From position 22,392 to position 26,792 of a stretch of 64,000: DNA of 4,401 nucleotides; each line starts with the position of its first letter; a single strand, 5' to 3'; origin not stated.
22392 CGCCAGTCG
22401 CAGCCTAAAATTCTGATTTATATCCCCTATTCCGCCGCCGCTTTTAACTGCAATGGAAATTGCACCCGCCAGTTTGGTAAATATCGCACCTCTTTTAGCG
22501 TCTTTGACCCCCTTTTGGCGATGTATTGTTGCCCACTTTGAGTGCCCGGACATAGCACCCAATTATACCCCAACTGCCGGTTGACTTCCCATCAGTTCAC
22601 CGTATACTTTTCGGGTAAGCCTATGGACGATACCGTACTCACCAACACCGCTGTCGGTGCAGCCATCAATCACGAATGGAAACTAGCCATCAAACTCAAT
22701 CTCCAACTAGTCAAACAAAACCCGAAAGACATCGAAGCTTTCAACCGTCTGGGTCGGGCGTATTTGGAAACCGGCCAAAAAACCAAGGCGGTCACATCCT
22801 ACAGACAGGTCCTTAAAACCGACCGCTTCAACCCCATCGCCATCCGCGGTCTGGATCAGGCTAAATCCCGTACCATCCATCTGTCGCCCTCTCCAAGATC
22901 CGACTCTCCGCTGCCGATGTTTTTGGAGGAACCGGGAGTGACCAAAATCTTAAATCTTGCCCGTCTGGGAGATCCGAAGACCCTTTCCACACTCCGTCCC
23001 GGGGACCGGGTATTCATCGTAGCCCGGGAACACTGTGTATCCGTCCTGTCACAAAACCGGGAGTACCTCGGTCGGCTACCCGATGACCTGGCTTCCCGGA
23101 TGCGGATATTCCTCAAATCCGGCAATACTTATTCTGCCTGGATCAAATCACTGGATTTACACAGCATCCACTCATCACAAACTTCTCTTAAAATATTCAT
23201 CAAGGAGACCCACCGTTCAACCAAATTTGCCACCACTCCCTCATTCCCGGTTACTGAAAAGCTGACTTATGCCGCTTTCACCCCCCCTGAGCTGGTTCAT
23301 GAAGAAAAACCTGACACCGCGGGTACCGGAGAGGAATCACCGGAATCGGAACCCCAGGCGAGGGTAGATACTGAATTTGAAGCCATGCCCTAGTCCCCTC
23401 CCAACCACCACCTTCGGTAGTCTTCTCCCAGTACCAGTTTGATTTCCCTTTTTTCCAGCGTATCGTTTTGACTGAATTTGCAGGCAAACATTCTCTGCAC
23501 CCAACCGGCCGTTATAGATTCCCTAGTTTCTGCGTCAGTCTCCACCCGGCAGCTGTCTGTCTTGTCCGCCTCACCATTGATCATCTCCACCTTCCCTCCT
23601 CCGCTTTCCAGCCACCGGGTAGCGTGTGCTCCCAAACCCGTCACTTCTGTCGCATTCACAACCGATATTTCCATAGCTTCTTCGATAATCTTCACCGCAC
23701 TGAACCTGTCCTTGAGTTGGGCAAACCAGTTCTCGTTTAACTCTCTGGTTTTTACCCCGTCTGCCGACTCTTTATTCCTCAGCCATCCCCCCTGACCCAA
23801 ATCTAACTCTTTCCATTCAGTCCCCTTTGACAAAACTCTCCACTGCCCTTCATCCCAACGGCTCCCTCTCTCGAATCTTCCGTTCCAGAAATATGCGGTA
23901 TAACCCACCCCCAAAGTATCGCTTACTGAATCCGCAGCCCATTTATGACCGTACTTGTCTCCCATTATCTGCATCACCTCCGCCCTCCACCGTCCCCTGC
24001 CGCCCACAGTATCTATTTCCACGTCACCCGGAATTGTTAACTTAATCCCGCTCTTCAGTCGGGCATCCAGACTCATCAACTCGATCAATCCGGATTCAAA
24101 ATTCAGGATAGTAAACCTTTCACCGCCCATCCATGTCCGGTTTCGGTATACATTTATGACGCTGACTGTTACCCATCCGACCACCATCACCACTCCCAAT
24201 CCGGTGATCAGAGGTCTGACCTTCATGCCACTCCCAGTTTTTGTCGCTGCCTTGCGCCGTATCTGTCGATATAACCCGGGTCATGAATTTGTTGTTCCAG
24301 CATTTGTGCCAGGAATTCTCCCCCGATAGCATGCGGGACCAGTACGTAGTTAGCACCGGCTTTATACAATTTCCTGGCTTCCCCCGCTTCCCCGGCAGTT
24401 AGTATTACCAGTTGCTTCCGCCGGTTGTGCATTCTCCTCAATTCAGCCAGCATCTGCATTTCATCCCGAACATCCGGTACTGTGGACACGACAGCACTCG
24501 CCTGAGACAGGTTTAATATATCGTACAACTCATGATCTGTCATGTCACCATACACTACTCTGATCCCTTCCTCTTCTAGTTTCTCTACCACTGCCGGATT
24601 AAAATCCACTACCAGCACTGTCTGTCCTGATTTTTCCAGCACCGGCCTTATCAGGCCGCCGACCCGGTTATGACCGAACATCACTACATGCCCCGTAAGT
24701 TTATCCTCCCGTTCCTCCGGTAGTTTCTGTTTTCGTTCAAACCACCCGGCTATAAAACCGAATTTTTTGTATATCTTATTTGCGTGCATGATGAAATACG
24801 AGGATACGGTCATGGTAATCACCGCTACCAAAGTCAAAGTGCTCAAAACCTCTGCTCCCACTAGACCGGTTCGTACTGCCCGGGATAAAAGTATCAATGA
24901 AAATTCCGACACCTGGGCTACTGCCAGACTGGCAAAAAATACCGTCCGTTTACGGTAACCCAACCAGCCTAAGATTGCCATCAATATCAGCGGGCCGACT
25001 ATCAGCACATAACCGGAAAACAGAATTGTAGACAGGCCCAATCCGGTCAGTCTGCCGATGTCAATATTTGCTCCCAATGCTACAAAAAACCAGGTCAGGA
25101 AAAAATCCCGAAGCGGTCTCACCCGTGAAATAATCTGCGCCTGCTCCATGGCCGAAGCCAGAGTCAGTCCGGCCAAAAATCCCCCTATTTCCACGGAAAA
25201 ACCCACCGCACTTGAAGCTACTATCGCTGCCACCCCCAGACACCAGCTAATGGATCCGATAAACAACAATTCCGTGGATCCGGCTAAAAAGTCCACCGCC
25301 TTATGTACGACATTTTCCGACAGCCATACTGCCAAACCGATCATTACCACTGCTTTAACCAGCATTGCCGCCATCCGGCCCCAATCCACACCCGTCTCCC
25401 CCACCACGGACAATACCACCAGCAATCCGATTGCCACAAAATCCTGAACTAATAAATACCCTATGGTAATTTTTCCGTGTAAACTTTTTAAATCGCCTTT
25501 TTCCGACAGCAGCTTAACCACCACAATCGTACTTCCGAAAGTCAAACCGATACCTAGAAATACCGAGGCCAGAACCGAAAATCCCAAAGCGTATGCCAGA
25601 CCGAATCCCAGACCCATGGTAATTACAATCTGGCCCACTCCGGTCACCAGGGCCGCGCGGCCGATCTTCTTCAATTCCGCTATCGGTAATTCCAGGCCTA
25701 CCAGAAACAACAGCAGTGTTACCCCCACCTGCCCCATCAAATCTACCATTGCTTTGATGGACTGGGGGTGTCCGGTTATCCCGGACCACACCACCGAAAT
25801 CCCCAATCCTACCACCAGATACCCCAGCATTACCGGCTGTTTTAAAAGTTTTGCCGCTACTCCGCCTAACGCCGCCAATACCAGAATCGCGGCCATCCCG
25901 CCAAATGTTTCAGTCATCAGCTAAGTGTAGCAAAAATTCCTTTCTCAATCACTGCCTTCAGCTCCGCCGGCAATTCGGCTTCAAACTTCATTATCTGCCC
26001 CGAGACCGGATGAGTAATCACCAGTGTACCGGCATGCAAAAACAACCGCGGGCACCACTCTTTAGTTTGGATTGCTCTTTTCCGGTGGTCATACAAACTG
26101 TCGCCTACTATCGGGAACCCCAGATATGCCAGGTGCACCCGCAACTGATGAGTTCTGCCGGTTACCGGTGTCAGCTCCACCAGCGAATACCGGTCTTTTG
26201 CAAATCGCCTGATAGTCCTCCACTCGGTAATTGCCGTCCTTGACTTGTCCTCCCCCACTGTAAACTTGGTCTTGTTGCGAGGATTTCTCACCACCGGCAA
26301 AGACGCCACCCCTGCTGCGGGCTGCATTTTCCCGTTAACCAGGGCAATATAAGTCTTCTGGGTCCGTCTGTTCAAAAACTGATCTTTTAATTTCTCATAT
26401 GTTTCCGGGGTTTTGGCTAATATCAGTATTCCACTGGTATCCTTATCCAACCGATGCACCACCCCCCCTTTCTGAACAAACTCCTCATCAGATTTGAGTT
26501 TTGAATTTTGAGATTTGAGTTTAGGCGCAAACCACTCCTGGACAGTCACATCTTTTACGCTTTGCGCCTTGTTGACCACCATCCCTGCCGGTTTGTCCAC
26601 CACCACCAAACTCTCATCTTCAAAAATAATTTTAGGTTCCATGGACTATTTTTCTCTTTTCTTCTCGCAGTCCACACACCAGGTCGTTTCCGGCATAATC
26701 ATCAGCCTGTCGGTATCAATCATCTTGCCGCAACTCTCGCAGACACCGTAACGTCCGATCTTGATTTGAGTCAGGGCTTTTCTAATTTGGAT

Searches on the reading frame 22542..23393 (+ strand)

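Call 40: search_protein_families(library=pfam, proteins=[window:22542-23393:+], max_evalue=0.001)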
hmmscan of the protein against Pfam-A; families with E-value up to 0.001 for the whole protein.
window:22542-23393:+ (283 aa): 6 families
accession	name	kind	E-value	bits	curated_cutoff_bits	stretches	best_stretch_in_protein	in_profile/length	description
PF13181.12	TPR_8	-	3.2e-05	24.2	25.7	1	65-95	2-32/34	Tetratricopeptide repeat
PF13414.12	TPR_11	-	3.8e-05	23.7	26.8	0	71-100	1-30/42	TPR repeat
PF13431.12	TPR_17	-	4.2e-05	23.9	24.4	1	54-84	3-33/34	Tetratricopeptide repeat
PF07719.23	TPR_2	-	0.00012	22.4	27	1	65-94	2-31/34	Tetratricopeptide repeat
PF00515.34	TPR_1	-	0.00023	21.3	27.8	1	65-95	2-32/34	Tetratricopeptide repeat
PF13174.12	TPR_6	-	0.00097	20.1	26.3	0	69-92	5-28/33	Tetratricopeptide repeat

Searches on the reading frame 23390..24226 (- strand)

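Call 40: search_protein_families(library=pfam, proteins=[window:23390-24226:-], max_evalue=0.001)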
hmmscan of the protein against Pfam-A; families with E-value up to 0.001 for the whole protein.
window:23390-24226:- (278 aa): 1 family
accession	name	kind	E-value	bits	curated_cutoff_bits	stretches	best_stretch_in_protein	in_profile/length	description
PF13399.11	LytR_C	-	4.4e-06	28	22.2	1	186-270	3-86/86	LytR cell envelope-related transcriptional attenuator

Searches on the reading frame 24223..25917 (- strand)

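Call 40: search_protein_families(library=pfam, proteins=[window:24223-25917:-], max_evalue=0.001)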
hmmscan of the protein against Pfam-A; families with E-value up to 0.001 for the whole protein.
window:24223-25917:- (564 aa): 2 families
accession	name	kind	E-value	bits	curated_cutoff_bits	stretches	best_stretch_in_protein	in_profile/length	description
PF00999.27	Na_H_Exchanger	-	6.5e-44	150.7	26.2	1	13-372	2-365/375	Sodium/hydrogen exchanger, transmembrane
PF02254.24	TrkA_N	-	8.2e-19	68.5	23.8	1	412-528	2-116/116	TrkA-N domain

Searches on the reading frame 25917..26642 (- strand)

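Call 41: search_protein_families(library=pfam, proteins=[window:25917-26642:-], max_evalue=0.001)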
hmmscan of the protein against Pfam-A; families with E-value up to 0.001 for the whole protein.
window:25917-26642:- (241 aa): 1 family
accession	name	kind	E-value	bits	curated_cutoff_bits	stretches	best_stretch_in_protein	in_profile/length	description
PF00849.27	PseudoU_synth_2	-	1.9e-36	126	26.8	1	12-172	2-151/152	RNA pseudouridylate synthase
